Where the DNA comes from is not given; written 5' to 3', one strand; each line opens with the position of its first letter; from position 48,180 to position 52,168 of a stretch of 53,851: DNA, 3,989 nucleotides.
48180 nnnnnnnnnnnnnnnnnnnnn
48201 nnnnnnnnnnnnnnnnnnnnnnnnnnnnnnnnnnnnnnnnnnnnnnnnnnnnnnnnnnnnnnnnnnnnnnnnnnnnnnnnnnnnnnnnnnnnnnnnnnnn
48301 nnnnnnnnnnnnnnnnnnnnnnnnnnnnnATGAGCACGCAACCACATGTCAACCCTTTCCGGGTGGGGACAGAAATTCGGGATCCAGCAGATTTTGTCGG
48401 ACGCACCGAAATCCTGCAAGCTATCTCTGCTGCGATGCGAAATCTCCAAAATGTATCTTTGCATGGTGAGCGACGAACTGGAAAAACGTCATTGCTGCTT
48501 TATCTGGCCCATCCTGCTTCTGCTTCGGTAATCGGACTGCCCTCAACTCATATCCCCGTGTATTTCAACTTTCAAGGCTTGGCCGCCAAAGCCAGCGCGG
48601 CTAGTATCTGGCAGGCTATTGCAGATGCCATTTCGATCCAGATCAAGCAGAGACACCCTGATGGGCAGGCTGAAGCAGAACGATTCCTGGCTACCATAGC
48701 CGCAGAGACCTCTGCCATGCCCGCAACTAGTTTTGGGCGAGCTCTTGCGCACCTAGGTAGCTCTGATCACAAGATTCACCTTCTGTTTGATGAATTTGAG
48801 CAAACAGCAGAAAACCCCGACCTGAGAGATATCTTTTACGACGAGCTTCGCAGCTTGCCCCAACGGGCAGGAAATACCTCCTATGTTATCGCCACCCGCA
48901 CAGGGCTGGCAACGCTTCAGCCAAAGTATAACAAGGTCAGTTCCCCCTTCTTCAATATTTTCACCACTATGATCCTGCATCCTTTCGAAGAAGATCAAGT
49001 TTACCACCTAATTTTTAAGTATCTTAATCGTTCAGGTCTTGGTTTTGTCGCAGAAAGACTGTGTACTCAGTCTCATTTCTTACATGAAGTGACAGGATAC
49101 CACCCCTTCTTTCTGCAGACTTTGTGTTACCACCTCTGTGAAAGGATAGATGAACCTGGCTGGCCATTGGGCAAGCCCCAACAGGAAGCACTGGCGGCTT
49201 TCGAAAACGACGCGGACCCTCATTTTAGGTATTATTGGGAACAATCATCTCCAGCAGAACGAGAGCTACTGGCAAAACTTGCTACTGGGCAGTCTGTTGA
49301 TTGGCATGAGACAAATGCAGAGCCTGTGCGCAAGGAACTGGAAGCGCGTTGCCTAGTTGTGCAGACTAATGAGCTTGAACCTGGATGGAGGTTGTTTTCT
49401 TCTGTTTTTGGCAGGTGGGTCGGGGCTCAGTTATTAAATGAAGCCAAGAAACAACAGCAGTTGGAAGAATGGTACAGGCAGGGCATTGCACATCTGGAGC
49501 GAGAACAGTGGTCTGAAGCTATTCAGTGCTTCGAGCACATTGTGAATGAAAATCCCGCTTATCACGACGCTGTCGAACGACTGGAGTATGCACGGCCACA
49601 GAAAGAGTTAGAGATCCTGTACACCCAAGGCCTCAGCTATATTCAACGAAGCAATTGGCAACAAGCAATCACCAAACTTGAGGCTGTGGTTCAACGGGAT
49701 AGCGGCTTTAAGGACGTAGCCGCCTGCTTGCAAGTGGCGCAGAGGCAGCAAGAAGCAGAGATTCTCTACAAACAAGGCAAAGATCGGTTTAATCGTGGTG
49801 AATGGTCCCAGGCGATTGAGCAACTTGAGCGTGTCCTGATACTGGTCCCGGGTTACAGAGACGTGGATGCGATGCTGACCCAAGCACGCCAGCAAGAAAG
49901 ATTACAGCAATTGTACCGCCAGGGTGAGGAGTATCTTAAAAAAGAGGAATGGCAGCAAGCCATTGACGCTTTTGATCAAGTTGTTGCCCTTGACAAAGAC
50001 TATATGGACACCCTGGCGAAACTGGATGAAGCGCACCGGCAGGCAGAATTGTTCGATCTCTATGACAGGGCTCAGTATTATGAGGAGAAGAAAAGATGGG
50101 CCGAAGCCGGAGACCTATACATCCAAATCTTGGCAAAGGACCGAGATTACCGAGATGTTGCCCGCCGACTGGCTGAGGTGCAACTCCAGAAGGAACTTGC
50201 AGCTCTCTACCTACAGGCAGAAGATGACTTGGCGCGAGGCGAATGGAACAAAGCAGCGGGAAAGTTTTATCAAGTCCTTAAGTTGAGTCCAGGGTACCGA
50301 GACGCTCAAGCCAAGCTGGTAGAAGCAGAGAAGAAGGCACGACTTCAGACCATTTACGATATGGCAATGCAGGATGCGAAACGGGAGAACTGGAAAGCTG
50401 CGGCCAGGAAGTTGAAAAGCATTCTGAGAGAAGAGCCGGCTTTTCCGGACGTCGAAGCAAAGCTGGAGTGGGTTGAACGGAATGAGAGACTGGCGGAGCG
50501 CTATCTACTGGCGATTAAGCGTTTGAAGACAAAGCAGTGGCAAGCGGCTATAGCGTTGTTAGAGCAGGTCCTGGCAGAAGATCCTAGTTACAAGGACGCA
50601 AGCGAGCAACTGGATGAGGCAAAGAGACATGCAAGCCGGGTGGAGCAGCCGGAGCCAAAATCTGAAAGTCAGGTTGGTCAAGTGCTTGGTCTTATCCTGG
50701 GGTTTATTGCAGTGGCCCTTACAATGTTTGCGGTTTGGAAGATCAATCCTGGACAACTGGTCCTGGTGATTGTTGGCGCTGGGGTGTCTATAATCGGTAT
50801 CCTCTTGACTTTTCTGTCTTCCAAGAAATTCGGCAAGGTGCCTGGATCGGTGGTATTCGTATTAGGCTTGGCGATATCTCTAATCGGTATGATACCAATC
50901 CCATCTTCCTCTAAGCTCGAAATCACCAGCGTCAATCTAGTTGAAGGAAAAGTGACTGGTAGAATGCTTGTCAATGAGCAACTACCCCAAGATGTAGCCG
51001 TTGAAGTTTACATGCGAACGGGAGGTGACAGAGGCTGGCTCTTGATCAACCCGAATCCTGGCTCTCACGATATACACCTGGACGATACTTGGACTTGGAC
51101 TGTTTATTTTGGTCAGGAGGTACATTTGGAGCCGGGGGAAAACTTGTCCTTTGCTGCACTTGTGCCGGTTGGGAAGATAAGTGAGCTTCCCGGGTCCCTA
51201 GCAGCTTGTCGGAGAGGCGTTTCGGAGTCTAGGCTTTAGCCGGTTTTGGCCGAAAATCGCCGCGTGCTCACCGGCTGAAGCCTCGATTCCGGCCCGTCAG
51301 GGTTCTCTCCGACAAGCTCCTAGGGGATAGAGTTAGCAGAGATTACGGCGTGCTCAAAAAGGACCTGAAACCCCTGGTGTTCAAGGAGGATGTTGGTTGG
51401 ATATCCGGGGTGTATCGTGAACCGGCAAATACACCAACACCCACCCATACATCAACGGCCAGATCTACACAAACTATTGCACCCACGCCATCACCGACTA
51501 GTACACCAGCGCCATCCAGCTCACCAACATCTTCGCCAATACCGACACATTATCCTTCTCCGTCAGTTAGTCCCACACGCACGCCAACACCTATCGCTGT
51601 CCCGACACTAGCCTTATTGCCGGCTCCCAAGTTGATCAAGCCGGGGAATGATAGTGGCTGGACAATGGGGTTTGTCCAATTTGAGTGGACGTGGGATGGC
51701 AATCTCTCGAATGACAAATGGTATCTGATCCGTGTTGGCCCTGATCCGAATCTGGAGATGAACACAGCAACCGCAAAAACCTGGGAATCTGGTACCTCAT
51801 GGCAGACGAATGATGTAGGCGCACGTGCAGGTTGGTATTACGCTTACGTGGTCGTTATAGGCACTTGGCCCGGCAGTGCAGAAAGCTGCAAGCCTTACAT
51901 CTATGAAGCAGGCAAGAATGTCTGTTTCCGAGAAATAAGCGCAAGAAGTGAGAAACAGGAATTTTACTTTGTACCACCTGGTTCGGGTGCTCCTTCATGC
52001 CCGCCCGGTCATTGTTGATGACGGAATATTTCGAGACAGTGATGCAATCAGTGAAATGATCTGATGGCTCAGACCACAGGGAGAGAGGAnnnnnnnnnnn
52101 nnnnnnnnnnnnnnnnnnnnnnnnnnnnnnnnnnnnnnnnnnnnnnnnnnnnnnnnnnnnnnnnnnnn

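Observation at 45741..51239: Candidate new conflict/defence system: PNP-fold nucleosidase effector + two P-loop NTPases (one TPR- and membrane-linked) in a translationally coupled operon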

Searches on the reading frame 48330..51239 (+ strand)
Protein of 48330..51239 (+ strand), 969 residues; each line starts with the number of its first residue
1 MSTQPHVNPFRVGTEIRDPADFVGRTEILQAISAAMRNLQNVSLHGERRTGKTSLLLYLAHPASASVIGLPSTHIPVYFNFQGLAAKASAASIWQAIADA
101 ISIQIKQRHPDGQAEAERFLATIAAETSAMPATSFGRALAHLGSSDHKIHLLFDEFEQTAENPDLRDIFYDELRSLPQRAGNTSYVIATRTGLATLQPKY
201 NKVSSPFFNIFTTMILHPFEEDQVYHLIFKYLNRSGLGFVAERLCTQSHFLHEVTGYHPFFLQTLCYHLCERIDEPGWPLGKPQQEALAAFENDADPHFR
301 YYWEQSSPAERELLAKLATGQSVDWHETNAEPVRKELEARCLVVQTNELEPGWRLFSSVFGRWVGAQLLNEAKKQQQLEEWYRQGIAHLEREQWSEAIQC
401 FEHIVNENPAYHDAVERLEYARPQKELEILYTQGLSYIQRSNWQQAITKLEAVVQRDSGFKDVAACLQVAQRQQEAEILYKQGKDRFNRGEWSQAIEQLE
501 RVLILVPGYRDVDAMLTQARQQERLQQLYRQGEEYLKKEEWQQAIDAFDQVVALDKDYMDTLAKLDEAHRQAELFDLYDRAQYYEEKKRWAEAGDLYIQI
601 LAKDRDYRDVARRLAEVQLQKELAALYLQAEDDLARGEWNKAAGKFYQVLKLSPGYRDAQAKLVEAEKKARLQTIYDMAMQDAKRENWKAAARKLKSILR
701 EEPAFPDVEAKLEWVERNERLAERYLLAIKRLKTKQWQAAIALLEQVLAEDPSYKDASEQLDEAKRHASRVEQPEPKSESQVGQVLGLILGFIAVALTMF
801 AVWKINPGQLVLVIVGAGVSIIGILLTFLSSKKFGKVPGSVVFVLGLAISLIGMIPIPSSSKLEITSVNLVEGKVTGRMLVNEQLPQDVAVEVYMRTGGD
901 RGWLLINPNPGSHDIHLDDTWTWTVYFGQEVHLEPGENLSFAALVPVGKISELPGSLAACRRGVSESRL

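Call 3: search_protein_families(library=pfam, proteins=[window:48330-51239:+], max_evalue=0.1)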
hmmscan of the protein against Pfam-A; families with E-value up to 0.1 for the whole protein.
window:48330-51239:+ (969 aa): 24 families
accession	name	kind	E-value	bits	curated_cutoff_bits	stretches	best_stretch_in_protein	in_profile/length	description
PF07719.23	TPR_2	-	6.1e-21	73.2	27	3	379-410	2-33/34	Tetratricopeptide repeat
PF00515.34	TPR_1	-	9.2e-15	54.2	27.8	2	528-558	4-34/34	Tetratricopeptide repeat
PF13174.12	TPR_6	-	8.6e-13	48.5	26.3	0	430-456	3-29/33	Tetratricopeptide repeat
PF13371.12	TPR_9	-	2.2e-10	40.8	35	1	377-414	28-65/73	Tetratricopeptide repeat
PF14559.12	TPR_19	-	2.9e-10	40.7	25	1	733-758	3-28/68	Tetratricopeptide repeat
PF13432.12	TPR_16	-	3.1e-09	37.6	32.7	0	480-519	1-38/65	Tetratricopeptide repeat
PF20702.3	nSTAND2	-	4.6e-09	36.4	24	1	147-321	111-277/279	Novel STAND NTPase 2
PF13525.12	YfiO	-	5.5e-09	36.5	25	0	474-503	3-32/203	Outer membrane lipoprotein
PF13176.12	TPR_7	-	1.2e-08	34.8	27.9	0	532-557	6-31/36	Tetratricopeptide repeat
PF13428.12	TPR_14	-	2.3e-08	34.4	23.5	0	379-418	2-41/44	Tetratricopeptide repeat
PF13414.12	TPR_11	-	3.7e-07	30.2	26.8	1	532-565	1-34/42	TPR repeat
PF13191.12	AAA_16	-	1.8e-06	29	32.6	1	22-161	2-146/167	AAA ATPase domain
PF25063.1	ARM_TT21_C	-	0.00066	20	35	1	724-756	167-199/209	Tetratricopeptide repeat protein 21 C-terminal ARM domain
PF13512.12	TPR_18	-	0.0011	19.5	21.9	0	421-455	4-38/145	Tetratricopeptide repeat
PF25064.1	ARM_TT21_5th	-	0.0016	19.1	27.8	0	536-582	12-59/117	TT21 fifth ARM repeats domain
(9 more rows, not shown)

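Call 4: search_protein_families(library=padloc, proteins=[window:48330-51239:+], max_evalue=0.1)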
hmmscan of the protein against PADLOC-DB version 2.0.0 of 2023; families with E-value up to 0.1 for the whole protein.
window:48330-51239:+ (969 aa): 1 family
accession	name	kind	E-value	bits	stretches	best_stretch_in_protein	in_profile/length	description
PDLC03841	LeoBC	-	0.00087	16.5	1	671-833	342-507/601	-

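Call 5: search_protein_families(library=ncbifam, proteins=[window:48330-51239:+], max_evalue=0.1)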
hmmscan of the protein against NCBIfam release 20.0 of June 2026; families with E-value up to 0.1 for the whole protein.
window:48330-51239:+ (969 aa): 6 families
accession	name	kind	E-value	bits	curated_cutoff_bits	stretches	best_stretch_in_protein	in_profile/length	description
TIGR03302.1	OM_YfiO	subfamily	1.5e-15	57.3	81.4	3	470-503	27-60/239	outer membrane protein assembly factor BamD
NF040959.1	MamA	equivalog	3.2e-08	33.3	200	1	374-459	67-137/204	magnetosome protein MamA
NF053607.1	CHU_0125_OmpA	equivalog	0.00021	19.9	620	0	527-585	21-77/639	CHU_0125 family OmpA-like outer membrane integrity protein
NF047558.1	TPR_END_plus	domain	0.00078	19.3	32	0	725-757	3-35/56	TPR end-of-group domain-containing protein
TIGR02795.1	tol_pal_ybgF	equivalog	0.01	16.4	90.1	0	381-475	5-88/119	tol-pal system protein YbgF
NF008119.0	PRK10866.1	equivalog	0.065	12.9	363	0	425-456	30-61/243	outer membrane protein assembly factor BamD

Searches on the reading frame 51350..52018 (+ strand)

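Call 43: search_protein_families(library=pfam, proteins=[window:51350-52018:+], max_evalue=0.05)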
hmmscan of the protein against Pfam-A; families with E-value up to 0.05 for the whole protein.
window:51350-52018:+ (222 aa): 1 family
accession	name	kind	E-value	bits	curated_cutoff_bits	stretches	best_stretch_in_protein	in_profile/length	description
PF15385.11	SARG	-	0.015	14.8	27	1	25-105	357-436/572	Specifically androgen-regulated gene protein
